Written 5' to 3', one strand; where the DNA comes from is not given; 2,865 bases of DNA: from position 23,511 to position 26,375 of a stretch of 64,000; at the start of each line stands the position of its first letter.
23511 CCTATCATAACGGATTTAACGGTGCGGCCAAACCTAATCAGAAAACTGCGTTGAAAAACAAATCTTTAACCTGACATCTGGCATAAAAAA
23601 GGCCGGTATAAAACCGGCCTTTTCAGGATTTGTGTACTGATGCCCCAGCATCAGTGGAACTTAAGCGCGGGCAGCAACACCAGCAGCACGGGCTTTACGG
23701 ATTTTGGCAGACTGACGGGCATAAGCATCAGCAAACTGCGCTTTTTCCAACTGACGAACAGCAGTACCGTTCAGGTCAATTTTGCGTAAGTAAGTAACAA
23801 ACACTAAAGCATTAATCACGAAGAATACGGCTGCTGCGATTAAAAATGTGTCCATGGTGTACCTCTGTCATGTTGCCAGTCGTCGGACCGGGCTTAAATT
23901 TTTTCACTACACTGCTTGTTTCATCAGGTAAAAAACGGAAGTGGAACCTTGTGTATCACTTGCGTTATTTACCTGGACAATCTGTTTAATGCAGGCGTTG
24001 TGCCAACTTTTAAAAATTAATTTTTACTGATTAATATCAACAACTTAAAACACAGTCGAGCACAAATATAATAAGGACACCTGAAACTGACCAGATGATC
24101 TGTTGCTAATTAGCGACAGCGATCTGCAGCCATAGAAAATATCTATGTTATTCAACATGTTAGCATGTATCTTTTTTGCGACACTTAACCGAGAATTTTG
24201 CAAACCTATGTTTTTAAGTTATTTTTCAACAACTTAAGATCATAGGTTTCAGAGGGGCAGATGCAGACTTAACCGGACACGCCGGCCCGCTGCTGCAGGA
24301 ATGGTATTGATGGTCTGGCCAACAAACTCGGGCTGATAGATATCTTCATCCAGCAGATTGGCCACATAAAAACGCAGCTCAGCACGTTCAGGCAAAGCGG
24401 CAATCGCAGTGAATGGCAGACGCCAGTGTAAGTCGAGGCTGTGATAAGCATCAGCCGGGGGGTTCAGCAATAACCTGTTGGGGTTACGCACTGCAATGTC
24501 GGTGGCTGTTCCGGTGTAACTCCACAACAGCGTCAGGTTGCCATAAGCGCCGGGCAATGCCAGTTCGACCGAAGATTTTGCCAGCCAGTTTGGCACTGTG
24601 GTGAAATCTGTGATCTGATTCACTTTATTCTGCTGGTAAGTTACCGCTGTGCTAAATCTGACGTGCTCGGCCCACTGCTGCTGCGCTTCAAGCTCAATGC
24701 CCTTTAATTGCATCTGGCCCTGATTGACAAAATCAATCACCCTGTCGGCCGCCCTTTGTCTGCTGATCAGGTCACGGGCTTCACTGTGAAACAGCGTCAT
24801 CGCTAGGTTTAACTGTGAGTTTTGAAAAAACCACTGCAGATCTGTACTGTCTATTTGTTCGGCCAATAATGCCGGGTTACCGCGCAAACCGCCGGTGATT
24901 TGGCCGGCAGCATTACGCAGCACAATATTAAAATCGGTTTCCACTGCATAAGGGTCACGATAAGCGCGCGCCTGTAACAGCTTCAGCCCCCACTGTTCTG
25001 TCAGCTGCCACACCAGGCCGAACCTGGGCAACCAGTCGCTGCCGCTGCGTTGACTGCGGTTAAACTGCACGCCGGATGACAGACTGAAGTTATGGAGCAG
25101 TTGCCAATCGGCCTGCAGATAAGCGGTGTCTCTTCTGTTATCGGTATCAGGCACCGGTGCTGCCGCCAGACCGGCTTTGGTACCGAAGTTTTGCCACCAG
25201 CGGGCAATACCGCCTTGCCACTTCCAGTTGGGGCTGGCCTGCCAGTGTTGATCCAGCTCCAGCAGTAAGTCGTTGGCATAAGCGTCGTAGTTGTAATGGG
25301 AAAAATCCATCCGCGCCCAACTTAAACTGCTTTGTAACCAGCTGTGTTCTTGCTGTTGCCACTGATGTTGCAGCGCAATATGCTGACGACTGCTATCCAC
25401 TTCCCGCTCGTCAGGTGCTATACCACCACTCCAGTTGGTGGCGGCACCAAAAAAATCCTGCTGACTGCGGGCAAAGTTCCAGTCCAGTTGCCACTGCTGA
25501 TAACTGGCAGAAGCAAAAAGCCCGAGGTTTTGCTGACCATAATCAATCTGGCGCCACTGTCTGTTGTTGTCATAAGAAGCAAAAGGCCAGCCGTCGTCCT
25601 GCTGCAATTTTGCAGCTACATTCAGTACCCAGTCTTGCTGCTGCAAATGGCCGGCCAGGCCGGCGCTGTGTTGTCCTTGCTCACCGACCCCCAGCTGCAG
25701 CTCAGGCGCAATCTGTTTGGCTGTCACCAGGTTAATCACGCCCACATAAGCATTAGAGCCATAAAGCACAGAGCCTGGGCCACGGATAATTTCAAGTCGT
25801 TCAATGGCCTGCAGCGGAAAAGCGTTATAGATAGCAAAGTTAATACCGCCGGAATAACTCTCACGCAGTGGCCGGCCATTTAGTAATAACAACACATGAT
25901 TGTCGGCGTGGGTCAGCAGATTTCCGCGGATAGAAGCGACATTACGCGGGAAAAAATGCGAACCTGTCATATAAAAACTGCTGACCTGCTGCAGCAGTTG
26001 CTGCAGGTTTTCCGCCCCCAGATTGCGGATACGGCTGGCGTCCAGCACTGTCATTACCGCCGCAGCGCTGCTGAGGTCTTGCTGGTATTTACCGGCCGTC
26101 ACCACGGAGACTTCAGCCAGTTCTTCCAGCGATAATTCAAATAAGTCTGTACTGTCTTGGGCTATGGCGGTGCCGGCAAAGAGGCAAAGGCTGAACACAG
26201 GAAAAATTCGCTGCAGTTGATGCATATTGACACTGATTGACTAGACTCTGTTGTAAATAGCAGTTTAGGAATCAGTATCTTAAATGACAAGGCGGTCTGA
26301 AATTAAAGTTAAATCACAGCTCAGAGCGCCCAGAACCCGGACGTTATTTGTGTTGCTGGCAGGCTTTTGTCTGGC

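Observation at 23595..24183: GlrR/sigma54 output locus at the glmY position encodes a small protein instead of GlmY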

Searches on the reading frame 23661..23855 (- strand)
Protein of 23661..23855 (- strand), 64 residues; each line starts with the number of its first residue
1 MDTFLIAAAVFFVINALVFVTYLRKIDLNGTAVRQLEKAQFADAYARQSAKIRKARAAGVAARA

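Call 4: search_protein_families(library=ncbifam, proteins=[window:23661-23855:-], max_evalue=0.01)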
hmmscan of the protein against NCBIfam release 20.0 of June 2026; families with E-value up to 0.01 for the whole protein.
window:23661-23855:- (64 aa): 0 families

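Call 5: search_protein_families(library=pfam, proteins=[window:23661-23855:-], max_evalue=0.01)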
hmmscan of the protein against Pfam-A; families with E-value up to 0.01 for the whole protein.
window:23661-23855:- (64 aa): 0 families

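Call 11: find_encoding_contigs(protein=window:23661-23855:-, flank=6000, max_places=10)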
Protein window:23661-23855:- (64 aa): 23 contigs read that carry it; 10 places shown.
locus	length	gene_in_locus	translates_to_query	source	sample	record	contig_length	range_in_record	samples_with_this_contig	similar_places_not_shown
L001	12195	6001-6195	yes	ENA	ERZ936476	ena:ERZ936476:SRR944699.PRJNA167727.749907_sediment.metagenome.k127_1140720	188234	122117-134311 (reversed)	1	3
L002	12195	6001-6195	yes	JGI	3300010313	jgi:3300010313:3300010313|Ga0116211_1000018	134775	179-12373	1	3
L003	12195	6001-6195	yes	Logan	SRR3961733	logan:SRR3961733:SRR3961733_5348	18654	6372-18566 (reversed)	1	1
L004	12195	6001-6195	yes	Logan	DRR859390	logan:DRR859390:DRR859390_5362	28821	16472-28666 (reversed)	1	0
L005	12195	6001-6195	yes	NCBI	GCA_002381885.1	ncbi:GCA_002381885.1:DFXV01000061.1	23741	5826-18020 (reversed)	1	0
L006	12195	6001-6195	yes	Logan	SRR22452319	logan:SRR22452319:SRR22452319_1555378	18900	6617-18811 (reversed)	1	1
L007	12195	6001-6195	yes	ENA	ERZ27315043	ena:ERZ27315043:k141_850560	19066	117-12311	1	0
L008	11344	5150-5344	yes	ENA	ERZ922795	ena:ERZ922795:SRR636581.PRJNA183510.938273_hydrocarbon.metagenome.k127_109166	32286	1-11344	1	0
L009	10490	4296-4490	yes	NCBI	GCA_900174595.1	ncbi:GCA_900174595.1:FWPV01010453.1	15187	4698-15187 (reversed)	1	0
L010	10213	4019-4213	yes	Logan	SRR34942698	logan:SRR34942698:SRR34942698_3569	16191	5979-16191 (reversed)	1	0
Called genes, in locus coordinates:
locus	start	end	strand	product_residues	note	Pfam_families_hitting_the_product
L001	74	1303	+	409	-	PF00962:A_deaminase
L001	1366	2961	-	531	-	PF17152:CHASE8, PF00672:HAMP (faint), PF02518:HATPase_c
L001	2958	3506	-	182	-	PF13689:DUF4154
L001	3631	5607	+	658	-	PF07715:Plug, PF00593:TonB_dep_Rec_b-barrel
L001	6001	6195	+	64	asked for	-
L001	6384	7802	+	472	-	PF00512:HisKA, PF02518:HATPase_c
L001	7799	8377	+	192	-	-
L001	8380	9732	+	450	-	PF00072:Response_reg, PF00158:Sigma54_activat, PF14532:Sigma54_activ_2, PF07728:AAA_5 (weak), PF25601:AAA_lid_14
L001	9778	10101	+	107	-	PF10052:DUF2288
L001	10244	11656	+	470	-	PF08668:HDOD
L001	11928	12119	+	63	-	-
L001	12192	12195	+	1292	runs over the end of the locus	PF23748:Beta-prop_LRRK2 (faint), PF07494:Reg_prop (faint), PF08450:SGL (faint), PF07495:Y_Y_Y, PF01590:GAF (weak), PF13185:GAF_2, PF13492:GAF_3 (weak), PF02518:HATPase_c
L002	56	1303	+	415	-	PF00962:A_deaminase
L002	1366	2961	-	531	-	PF17152:CHASE8, PF00672:HAMP (faint), PF02518:HATPase_c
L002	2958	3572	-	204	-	PF13689:DUF4154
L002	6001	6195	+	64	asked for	-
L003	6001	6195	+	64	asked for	-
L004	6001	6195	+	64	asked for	-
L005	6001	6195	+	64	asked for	-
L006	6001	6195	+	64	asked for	-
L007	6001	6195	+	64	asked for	-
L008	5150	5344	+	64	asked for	-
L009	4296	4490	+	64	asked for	-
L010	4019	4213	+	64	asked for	-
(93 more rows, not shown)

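Call 23: search_protein_representatives(protein=window:23661-23855:-)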
Query: 64 residues. Proteins with E-value up to 0.001 (for the whole library): 4; up to 1e-10: 1; up to 1e-30: 0. The best 4 are listed.
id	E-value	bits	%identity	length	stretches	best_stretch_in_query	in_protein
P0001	1.1e-16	75.8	62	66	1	1-61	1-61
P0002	2.3e-09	53.0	-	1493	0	-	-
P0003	1.6e-05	41.1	38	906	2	21-37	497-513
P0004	5.0e-05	39.5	49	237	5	22-37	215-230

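Call 72: list_cluster_members(proteins=[window:23661-23855:-, P0001, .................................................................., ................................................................, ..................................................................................])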
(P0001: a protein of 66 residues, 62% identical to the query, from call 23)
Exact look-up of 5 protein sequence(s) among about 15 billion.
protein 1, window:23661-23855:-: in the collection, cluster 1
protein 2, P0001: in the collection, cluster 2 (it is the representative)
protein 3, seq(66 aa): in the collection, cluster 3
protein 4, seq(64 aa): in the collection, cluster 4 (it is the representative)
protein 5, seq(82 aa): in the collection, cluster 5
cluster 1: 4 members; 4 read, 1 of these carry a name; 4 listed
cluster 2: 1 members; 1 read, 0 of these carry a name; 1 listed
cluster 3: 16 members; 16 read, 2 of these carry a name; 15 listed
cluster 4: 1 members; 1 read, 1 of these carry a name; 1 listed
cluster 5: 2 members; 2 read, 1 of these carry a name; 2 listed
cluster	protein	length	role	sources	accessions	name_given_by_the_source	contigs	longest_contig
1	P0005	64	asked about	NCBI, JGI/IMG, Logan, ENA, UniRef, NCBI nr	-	-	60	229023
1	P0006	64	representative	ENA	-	-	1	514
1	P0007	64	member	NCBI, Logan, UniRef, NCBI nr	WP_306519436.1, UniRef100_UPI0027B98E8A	hypothetical protein [Rheinheimera sp.] | hypothetical protein n=1 Tax=Rheinheimera sp. TaxID=1869214 RepID=UPI0027B98E8A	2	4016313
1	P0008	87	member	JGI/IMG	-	-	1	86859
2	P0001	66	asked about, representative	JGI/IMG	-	-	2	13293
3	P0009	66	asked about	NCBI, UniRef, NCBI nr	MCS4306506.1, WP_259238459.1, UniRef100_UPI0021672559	hypothetical protein M2404_000829 [Rheinheimera pacifica] | hypothetical protein n=1 Tax=Rheinheimera pacifica TaxID=173990 RepID=UPI0021672559 | hypothetical protein [Rheinheimera pacifica]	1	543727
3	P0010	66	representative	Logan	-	-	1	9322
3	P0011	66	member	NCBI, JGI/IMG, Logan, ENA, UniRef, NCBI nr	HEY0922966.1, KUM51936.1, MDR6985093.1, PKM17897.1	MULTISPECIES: hypothetical protein [Rheinheimera] | hypothetical protein | Uncharacterized protein n=1 Tax=Rheinheimera pacifica TaxID=173990 RepID=A0A1H6JVJ4_9GAMM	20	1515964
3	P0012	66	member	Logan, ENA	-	-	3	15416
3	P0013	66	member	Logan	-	-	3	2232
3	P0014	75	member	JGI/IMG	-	-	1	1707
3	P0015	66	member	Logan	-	-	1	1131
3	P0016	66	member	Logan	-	-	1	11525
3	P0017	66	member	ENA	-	-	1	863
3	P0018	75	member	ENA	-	-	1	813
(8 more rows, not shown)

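Call 74: find_homologous_proteins(query=A6, max_evalue=0.001)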
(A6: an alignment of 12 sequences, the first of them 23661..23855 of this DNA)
Query A6 (12 sequences) (64 aa, profile of the alignment): 153 proteins with E <= 0.001 among 2917 candidates; the best 120 are listed.
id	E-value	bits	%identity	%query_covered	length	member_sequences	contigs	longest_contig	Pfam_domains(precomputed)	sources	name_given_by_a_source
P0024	2.7e-25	106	38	78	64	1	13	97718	-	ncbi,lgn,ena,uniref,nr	ncbi:hypothetical protein [Arsukibacterium perlucidum]|uniref:hypothetical protein n=1 Tax=Arsukibac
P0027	1.3e-23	101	42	59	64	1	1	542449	-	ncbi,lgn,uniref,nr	ncbi:hypothetical protein SAMN06297280_1555 [Arsukibacterium tuosuense]|uniref:Uncharacterized prote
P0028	2.8e-23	99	38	66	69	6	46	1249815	-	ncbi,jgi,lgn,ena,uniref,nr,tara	ncbi:hypothetical protein [Rheinheimera aquimaris]|jgi:hypothetical protein|uniref:Uncharacterized p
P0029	4.7e-23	99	80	100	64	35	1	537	-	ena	-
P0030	5.4e-23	99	80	100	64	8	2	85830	-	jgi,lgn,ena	-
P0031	7.3e-23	98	35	58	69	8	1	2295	-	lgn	-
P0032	7.7e-23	98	43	63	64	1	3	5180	-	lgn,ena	-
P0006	1.1e-22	98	98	100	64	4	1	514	-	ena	-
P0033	1.2e-22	97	77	100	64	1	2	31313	-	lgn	-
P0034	1.6e-22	97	43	63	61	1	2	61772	-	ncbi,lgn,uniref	ncbi:hypothetical protein [Arsukibacterium sp.]|uniref:hypothetical protein n=1 Tax=Arsukibacterium 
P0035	1.6e-22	97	43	63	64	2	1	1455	-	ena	-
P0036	2.4e-22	96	45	66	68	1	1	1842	-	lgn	-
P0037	2.9e-22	96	69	91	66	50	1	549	-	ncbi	-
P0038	3.1e-22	96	95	100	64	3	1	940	-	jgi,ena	jgi:hypothetical protein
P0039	4.3e-22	96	88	77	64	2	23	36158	-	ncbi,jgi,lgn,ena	jgi:hypothetical protein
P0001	9.7e-22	95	65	89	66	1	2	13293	-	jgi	-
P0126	3.9e-18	83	35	86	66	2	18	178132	-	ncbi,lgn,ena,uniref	ncbi:hypothetical protein [Rheinheimera metallidurans]|uniref:hypothetical protein n=1 Tax=Rheinheim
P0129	5.2e-18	83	42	52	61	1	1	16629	-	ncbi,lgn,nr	ncbi:hypothetical protein QE250_15770 [Chromatiaceae bacterium AAb-1]|nr:hypothetical protein [Chrom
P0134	1.0e-17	82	-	-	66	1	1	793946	-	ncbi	ncbi:hypothetical protein [Rheinheimera gaetbuli]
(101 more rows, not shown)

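Call 75: find_encoding_contigs(protein=P0129, flank=4500, max_places=2)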
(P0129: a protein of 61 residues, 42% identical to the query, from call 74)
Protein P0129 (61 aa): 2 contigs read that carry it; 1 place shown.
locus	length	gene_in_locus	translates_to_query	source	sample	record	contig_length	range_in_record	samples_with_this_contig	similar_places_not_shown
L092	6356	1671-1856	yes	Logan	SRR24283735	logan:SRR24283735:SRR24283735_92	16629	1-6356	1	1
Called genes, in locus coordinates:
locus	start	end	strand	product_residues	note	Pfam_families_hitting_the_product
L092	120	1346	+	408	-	PF00962:A_deaminase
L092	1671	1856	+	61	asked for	-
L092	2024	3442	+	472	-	PF00512:HisKA, PF02518:HATPase_c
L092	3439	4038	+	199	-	-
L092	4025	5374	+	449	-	PF00072:Response_reg, PF00158:Sigma54_activat, PF14532:Sigma54_activ_2, PF07728:AAA_5 (weak), PF25601:AAA_lid_14, PF02954:HTH_8 (weak)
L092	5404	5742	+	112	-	PF10052:DUF2288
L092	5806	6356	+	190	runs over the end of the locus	PF03061:4HBT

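Call 76: find_encoding_contigs(protein=P0134, flank=4500, max_places=2)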
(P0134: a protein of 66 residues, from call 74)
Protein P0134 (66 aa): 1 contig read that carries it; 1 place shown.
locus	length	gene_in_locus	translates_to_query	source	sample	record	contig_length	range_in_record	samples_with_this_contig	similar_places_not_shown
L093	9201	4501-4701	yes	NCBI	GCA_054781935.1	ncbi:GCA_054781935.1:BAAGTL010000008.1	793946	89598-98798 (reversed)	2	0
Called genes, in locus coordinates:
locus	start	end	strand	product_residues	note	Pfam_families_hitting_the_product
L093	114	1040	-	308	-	-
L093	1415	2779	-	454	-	PF00557:Peptidase_M24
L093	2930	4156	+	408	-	PF00962:A_deaminase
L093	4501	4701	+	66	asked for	-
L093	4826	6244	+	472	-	PF00512:HisKA, PF02518:HATPase_c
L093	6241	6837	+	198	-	-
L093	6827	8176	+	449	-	PF00072:Response_reg, PF06490:FleQ (faint), PF00158:Sigma54_activat, PF14532:Sigma54_activ_2, PF07728:AAA_5 (weak), PF25601:AAA_lid_14, PF02954:HTH_8 (weak)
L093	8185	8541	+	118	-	PF10052:DUF2288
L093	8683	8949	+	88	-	-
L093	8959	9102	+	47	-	-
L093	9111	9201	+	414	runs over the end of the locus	PF13609:Porin_4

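Call 77: find_encoding_contigs(protein=P0126, flank=4500, max_places=2)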
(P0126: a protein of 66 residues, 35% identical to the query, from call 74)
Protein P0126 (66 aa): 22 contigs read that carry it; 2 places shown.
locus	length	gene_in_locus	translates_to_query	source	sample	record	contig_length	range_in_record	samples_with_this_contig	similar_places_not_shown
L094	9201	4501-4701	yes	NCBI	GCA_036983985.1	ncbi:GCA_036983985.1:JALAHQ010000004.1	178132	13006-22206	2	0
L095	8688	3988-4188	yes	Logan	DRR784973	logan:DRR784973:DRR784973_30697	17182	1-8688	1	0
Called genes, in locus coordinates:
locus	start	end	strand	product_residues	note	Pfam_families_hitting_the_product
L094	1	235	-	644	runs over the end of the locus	PF02743:dCache_1, PF00672:HAMP (weak), PF00015:MCPsignal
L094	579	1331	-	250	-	-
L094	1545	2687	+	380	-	PF00067:p450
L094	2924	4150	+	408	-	PF00962:A_deaminase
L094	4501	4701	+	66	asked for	-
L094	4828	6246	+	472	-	PF00512:HisKA, PF02518:HATPase_c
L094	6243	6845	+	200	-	-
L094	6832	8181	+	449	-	PF00072:Response_reg, PF06490:FleQ (faint), PF00158:Sigma54_activat, PF14532:Sigma54_activ_2, PF07728:AAA_5 (faint), PF25601:AAA_lid_14, PF02954:HTH_8 (weak)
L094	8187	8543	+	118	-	PF10052:DUF2288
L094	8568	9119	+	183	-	PF03061:4HBT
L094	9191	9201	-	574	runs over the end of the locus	PF01019:G_glu_transpept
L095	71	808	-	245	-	-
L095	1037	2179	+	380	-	PF00067:p450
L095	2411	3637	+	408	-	PF00962:A_deaminase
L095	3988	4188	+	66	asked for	-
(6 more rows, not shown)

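Call 82: search_solved_structures(query=A7, max_evalue=10)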
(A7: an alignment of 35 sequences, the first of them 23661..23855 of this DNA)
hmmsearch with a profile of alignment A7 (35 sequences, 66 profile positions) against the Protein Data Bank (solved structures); distinct sequences matched with E-value up to 10: 1.
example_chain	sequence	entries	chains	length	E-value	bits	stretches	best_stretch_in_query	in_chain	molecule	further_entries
4e21_A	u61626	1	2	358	2.4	11.5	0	27-45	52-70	6-phosphogluconate dehydrogenase (Decarboxylating)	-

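Call 85: predict_structure(alignment_id=A7)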
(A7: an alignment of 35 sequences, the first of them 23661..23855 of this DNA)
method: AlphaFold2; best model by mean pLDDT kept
length: 64 residues; sequences in the alignment: 35
mean_pLDDT: 82.5   pTM: 0.39
mean pLDDT of the five models: 82.5, 79.1, 78.8, 78.2, 72.2
residues with pLDDT >= 90: 19; 70-90: 38; 50-70: 7; < 50: 0
segments of 3 or more residues with pLDDT < 50: none
pLDDT, mean of each block of 10 residues (from residue 1): 94 96 78 80 80 75 62
secondary structure, 60 per line:
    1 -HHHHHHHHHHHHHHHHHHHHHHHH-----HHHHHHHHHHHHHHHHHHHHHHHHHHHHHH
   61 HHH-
elements in order: H2-25 H31-63

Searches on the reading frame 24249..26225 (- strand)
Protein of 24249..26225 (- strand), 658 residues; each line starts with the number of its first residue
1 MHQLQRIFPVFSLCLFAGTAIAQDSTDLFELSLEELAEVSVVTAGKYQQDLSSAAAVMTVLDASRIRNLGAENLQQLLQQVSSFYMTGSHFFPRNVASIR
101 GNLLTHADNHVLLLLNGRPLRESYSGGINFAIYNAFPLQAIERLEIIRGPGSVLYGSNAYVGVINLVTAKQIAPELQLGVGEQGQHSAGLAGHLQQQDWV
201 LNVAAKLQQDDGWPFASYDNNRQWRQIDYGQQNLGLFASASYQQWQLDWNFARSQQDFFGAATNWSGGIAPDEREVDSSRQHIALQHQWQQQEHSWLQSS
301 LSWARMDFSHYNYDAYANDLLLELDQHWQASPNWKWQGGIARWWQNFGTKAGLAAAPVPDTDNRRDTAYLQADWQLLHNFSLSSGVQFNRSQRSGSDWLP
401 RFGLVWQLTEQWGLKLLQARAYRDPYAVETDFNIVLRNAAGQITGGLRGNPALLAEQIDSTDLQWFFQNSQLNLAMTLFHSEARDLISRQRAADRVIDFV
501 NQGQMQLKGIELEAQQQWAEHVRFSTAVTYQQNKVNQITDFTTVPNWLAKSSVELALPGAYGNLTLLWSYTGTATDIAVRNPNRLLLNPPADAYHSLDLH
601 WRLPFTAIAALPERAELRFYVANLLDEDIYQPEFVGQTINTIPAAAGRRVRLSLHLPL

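Call 4: search_protein_families(library=ncbifam, proteins=[window:24249-26225:-], max_evalue=0.01)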
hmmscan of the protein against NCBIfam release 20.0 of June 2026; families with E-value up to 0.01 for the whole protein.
window:24249-26225:- (658 aa): 28 families (the best 25 are shown)
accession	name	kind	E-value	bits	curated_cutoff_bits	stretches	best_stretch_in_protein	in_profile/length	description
NF053590.1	TonB_dep_TOL0244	equivalog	7e-43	147.1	645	1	27-638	1-587/604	TOL_0244 family TonB-dependent receptor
TIGR01785.1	TonB-hemin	subfamily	7e-37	127.2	316.85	2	389-654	405-673/677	TonB-dependent heme/hemoglobin receptor family protein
TIGR01786.1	TonB-hemlactrns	subfamily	2.7e-31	108.7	323.75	2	272-654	384-715/719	TonB-dependent hemoglobin/transferrin/lactoferrin family receptor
TIGR01779.1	TonB-B12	equivalog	4.3e-31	108.1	599.7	1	32-561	23-531/614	TonB-dependent vitamin B12 receptor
NF010010.0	PRK13483.1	equivalog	5.1e-31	107.4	927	1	22-531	25-546/660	ligand-gated channel protein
NF010038.0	PRK13513.1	equivalog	1.6e-30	106.2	942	1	34-494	32-493/659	ligand-gated channel protein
TIGR01783.1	TonB-siderophor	subfamily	5.8e-28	97.9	223.5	2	383-655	393-646/649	TonB-dependent siderophore receptor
NF010012.0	PRK13486.1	equivalog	8.2e-28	97.2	924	2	365-535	384-554/696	TonB-dependent receptor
NF010011.0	PRK13484.1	equivalog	1.2e-21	76.7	1197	2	34-186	27-178/682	IreA family TonB-dependent siderophore receptor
NF007478.2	PRK10064.1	equivalog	4.1e-21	74.9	745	2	31-170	24-159/663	catecholate siderophore receptor CirA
NF007926.1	PRK10641.1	equivalog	1.2e-20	73.7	836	1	33-532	23-506/617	TonB-dependent vitamin B12 receptor BtuB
NF050067.1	TonBEntbctnRecCfrA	equivalog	4.2e-20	71.6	1200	2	37-174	26-162/698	TonB-dependent ferric enterobactin receptor CfrA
NF010048.1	PRK13524.1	subfamily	3.4e-19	68.8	493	2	359-547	428-633/744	FepA family TonB-dependent siderophore receptor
NF010051.0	PRK13528.1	subfamily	4.5e-13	48.3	583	2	359-532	418-606/727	FepA family TonB-dependent siderophore receptor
NF041535.1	TonB_rec_PqqU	equivalog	3.3e-10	38.9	1200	1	369-532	375-547/676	TonB-dependent receptor PqqU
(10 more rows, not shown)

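Call 5: search_protein_families(library=pfam, proteins=[window:24249-26225:-], max_evalue=0.01)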
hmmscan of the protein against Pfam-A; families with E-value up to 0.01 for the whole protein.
window:24249-26225:- (658 aa): 3 families
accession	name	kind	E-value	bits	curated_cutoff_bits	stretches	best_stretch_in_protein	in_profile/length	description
PF00593.30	TonB_dep_Rec_b-barrel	-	5.6e-29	102.7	27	1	216-624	42-436/436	TonB dependent receptor-like, beta-barrel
PF07715.20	Plug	-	3.3e-17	63.4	23.9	1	51-163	2-107/107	TonB-dependent Receptor Plug Domain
PF14968.11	CCDC84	-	0.0039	17.4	25.3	1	385-409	290-314/330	Coiled coil protein 84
